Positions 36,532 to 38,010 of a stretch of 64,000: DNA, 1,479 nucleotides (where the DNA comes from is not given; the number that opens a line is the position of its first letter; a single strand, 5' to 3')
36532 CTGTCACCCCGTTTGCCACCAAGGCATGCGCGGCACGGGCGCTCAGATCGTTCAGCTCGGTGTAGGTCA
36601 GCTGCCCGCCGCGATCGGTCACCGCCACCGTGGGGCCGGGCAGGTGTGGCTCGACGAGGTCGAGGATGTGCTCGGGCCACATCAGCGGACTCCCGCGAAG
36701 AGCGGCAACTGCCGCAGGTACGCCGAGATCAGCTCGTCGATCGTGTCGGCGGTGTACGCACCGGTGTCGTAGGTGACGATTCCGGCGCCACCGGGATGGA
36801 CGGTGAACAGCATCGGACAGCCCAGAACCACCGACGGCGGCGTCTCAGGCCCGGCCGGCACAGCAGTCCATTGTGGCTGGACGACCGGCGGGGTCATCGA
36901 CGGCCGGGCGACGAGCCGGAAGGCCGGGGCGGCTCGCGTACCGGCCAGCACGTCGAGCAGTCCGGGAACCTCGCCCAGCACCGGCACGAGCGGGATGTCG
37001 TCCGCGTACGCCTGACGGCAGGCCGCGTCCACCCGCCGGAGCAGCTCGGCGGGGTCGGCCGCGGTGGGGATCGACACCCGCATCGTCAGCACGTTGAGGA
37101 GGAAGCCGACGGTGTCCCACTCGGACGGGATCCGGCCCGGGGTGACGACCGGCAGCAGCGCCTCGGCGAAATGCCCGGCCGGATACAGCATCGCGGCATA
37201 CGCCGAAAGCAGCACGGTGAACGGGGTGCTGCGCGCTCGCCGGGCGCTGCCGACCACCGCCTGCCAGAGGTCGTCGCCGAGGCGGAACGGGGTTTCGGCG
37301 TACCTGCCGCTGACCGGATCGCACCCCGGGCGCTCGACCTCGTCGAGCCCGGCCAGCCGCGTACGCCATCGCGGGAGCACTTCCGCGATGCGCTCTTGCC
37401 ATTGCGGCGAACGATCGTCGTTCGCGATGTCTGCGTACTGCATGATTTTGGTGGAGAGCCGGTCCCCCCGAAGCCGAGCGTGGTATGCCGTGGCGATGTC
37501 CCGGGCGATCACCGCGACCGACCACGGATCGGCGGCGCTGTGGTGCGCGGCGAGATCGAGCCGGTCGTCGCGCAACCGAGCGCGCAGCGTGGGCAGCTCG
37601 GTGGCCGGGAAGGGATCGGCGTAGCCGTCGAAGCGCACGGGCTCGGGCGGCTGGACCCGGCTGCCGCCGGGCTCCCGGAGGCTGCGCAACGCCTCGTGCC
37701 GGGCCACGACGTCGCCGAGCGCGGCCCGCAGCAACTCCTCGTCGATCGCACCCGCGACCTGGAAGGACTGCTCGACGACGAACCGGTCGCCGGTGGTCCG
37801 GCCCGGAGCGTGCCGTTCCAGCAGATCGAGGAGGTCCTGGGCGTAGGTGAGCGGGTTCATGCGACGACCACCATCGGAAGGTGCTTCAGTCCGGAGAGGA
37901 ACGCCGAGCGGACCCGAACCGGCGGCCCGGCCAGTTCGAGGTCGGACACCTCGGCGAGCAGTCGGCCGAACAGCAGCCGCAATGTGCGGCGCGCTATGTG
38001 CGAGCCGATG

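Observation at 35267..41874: Six-gene, fully dissociated NRPS-like line: A, C, P450, PCP, C-variant and reductase each as a separate small protein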

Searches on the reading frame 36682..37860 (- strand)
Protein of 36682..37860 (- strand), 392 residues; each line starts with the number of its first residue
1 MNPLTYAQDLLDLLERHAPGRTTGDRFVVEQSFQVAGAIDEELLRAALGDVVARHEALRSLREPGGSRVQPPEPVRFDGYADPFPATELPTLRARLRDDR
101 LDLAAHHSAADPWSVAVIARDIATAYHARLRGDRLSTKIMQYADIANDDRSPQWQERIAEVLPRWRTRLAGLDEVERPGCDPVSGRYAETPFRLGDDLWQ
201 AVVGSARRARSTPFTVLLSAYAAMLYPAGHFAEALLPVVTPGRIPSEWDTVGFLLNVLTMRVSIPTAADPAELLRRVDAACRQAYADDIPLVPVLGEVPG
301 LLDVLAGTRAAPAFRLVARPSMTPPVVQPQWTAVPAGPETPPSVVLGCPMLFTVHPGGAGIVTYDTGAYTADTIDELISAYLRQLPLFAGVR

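Call 10: search_protein_families(library=pfam, proteins=[window:36682-37860:-], max_evalue=0.01)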
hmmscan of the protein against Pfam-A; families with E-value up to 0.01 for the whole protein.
window:36682-37860:- (392 aa): 1 family
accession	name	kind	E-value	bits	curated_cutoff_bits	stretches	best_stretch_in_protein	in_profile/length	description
PF00668.25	Condensation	-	5.4e-20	72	30.6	1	99-291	131-331/456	Condensation domain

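Call 19: search_solved_structures(query=window:36682-37860:-, max_evalue=0.001, show_alignments=2)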
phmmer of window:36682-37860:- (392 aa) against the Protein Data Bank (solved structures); distinct sequences matched with E-value up to 0.001: 11.
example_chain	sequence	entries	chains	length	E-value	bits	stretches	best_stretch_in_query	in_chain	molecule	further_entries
4znm_A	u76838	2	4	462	1.1e-31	113.6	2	84-333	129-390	C-domain type II peptide synthetase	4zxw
5u89_A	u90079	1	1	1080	5.2e-14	55.5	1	76-292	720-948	Amino acid adenylation domain protein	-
8fx7_A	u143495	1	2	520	4.8e-13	52.3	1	27-297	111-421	PCP-C didomain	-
8fx6_A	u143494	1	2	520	5.1e-13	52.2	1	26-297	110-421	PCP-C didomain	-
7kvw_A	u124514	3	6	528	5.4e-13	52.1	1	26-297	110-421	PCP-C didomain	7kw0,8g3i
7kw2_A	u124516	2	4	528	5.6e-13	52.1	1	27-297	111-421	PCP-C didomain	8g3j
6oyf_A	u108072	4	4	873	1.9e-12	50.4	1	96-384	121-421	Txo1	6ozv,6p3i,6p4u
8xjz_C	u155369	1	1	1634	5.4e-11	45.5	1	95-381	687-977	Peptide synthetase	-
6p1j_A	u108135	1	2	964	4.1e-10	42.6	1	90-383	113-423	Txo2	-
6m7l_B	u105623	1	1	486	5.9e-07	32.2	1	97-254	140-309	Putative non-ribosomal peptide synthetase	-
9uay_A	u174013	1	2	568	1.7e-05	27.4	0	72-277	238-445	CmnI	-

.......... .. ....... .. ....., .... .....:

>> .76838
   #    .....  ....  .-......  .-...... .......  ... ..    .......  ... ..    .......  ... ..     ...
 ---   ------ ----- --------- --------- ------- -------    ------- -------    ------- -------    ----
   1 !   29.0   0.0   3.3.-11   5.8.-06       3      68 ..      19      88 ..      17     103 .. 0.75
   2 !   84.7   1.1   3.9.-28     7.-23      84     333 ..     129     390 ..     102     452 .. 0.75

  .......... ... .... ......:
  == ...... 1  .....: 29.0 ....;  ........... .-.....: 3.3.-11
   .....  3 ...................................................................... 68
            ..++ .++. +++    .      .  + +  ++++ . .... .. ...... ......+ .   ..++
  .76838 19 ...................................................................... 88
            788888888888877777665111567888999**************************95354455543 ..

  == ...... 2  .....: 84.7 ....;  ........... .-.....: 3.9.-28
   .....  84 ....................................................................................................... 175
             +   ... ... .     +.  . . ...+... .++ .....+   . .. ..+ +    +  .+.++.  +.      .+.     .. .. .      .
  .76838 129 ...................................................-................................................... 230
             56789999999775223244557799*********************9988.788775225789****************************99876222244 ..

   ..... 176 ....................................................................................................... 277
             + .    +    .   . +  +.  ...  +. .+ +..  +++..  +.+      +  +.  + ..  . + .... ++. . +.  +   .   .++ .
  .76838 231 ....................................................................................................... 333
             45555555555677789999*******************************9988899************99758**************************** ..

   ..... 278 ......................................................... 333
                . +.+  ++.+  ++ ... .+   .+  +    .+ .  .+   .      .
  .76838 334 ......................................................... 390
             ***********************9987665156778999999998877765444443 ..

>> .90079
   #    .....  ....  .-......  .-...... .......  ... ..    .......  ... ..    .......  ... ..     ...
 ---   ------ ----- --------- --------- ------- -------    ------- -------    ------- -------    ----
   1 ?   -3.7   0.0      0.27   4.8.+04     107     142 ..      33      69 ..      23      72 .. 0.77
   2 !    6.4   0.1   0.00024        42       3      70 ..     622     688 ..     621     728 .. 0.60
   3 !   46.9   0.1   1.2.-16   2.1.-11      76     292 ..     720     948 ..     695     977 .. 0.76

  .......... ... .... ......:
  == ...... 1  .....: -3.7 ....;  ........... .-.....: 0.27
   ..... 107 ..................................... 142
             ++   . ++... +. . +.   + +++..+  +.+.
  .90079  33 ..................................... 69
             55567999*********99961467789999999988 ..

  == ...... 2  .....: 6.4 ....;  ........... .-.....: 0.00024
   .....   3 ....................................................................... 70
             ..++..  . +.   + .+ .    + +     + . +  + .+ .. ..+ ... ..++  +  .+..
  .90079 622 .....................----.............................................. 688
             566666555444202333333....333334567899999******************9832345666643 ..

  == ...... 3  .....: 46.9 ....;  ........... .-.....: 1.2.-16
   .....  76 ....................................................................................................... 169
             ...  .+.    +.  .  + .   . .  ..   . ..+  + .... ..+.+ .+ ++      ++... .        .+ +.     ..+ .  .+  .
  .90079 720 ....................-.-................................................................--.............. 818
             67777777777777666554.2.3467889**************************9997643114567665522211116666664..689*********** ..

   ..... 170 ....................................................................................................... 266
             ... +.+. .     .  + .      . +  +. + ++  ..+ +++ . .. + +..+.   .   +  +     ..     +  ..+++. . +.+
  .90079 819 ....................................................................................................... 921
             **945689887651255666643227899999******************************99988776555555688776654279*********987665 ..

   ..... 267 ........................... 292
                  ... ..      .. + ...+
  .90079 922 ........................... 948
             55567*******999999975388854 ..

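Call 32: search_protein_families(library=ncbifam, proteins=[window:36682-37860:-], max_evalue=0.001)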
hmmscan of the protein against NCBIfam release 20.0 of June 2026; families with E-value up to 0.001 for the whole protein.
window:36682-37860:- (392 aa): 2 families
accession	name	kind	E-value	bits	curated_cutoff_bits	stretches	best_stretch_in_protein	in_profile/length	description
NF004282.0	PRK05691.1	subfamily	1.3e-15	54.6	4090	1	97-292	799-1003/4334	non-ribosomal peptide synthase/polyketide synthase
NF038078.1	NRPS_MxcG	equivalog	0.00016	19.1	2300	1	105-282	134-313/1442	myxochelin non-ribosomal peptide synthetase MxcG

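Call 35: find_homologous_proteins(query=window:36682-37860:-, max_evalue=0.00001)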
Query window:36682-37860:- (392 aa): 36 proteins with E <= 0.00001 among 8000 candidates.
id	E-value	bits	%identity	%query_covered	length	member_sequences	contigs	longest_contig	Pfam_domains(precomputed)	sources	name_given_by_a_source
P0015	6.3e-258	873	100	100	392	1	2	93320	PF00668.26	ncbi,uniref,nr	ncbi:MAG: hypothetical protein HOU81_06185 [Hamadaea sp.]|uniref:condensation domain-containing prot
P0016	9.9e-229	777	88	100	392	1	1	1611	PF00668.26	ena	-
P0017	3.0e-215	733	84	100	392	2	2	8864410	PF00668.26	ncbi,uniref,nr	ncbi:hypothetical protein HDA40_001431 [Hamadaea flava]|uniref:Condensation domain-containing protei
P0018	7.2e-210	715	83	99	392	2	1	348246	PF00668.26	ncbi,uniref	ncbi:condensation domain-containing protein [Hamadaea sp. NPDC050747]|uniref:condensation domain-con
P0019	2.7e-192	657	77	99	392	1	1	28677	PF00668.26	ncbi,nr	ncbi:MAG: hypothetical protein HOV79_19885 [Hamadaea sp.]|nr:hypothetical protein [Hamadaea sp.]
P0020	1.0e-150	520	64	99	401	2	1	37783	PF00668.26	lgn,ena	-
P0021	4.3e-100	354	68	64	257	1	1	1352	PF00668.26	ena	-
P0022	3.8e-74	268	44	98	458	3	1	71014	PF00668.26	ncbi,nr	ncbi:hypothetical protein IPZ68_15775 [Streptomyces arenae]|nr:hypothetical protein [Streptomyces ar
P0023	1.4e-73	266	42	99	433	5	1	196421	PF00668.26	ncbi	ncbi:condensation domain-containing protein [Micromonosporaceae bacterium B7E4]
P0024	1.8e-73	266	44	98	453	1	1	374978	PF00668.26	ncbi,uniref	ncbi:condensation domain-containing protein [Streptomyces sp. NPDC041068]|uniref:condensation domain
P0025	2.3e-72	262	49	80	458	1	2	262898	PF00668.26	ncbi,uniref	ncbi:condensation domain-containing protein [Streptomyces sp. NPDC052114]|uniref:condensation domain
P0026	2.6e-72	262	43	97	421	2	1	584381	PF00668.26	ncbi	ncbi:condensation domain-containing protein [Actinomycetota bacterium Odt1-20B]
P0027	5.2e-72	261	49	80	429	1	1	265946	PF00668.26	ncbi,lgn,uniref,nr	ncbi:condensation domain-containing protein [Streptomyces sp. NRRL S-920]|uniref:condensation domain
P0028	7.3e-71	258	42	100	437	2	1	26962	PF00668.26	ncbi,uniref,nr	ncbi:condensation domain-containing protein [Micromonospora craterilacus]|uniref:condensation domain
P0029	1.6e-70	256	44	97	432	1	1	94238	PF00668.26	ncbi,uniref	ncbi:condensation domain-containing protein [Streptomyces sp. NPDC059002]|uniref:condensation domain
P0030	3.0e-70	256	43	98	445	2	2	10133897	PF00668.26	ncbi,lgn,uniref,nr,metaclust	ncbi:condensation domain-containing protein [Streptomyces kanamyceticus]|uniref:condensation domain-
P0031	5.6e-70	255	44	96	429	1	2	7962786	PF00668.26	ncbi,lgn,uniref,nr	ncbi:condensation domain-containing protein [Streptomyces alboniger]|uniref:Condensation domain-cont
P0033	9.5e-69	251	42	97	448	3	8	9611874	PF00668.26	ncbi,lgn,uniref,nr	ncbi:condensation domain-containing protein [Streptomyces formicae]|uniref:Putative non-ribosomal pe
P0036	3.1e-41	160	33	99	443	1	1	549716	PF00668.26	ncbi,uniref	ncbi:condensation domain-containing protein [Kribbella sp. NPDC051718]|uniref:condensation domain-co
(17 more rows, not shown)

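Call 36: find_encoding_contigs(protein=P0030, flank=10000, max_places=1)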
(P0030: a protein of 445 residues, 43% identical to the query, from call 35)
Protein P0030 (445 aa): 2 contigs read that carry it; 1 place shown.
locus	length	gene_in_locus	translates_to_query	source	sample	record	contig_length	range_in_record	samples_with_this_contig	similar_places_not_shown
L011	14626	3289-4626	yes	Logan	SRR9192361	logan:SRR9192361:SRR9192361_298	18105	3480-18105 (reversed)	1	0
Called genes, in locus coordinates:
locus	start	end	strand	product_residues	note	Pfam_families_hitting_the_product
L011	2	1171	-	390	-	?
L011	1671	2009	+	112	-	PF00550:PP-binding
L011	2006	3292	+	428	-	PF00067:p450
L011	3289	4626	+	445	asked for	PF00668:Condensation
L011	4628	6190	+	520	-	-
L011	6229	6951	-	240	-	PF00881:Nitroreductase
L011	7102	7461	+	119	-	-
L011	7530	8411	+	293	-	PF00561:Abhydrolase_1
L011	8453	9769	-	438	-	PF13347:MFS_2 (faint), PF00083:Sugar_tr (weak), PF07690:MFS_1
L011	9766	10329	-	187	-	PF27765:UCP032817-like (weak)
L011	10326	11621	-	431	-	-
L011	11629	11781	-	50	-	-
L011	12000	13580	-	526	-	PF00916:Sulfate_transp, PF16983:MFS_MOT1 (weak)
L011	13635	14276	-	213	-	PF00484:Pro_CA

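Call 37: find_encoding_contigs(protein=P0028, flank=10000, max_places=1)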
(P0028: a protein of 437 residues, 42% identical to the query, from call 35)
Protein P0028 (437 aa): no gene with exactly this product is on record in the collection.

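Call 38: find_encoding_contigs(protein=P0036, flank=10000, max_places=1)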
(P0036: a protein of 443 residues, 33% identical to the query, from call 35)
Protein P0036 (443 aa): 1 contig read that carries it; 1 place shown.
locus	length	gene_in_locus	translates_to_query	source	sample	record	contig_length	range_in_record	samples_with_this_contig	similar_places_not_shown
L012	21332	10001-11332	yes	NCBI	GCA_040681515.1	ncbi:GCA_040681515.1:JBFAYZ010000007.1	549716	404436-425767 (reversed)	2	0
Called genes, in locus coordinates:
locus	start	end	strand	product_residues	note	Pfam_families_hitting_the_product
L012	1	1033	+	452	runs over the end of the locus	PF01266:DAO (faint), PF07992:Pyr_redox_2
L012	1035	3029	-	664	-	-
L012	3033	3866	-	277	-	PF13489:Methyltransf_23, PF01209:Ubie_methyltran (weak), PF08241:Methyltransf_11, PF08242:Methyltransf_12, PF13649:Methyltransf_25, PF13847:Methyltransf_31 (weak)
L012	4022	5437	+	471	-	PF00501:AMP-binding, PF13193:AMP-binding_C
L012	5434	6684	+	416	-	PF00067:p450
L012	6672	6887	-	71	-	PF00550:PP-binding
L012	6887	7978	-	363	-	PF01370:Epimerase, PF07993:NAD_binding_4, PF16363:GDP_Man_Dehyd (weak)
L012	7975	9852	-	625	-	PF00501:AMP-binding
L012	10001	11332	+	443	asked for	PF00668:Condensation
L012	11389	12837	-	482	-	PF05787:PhoX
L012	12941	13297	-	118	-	-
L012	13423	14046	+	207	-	PF00903:Glyoxalase, PF22677:Ble-like_N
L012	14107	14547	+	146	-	-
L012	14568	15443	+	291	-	PF00578:AhpC-TSA (weak), PF08534:Redoxin (weak), PF17991:Thioredoxin_10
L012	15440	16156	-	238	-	PF00106:adh_short, PF23441:SDR, PF13561:adh_short_C2, PF00107:ADH_zinc_N (faint)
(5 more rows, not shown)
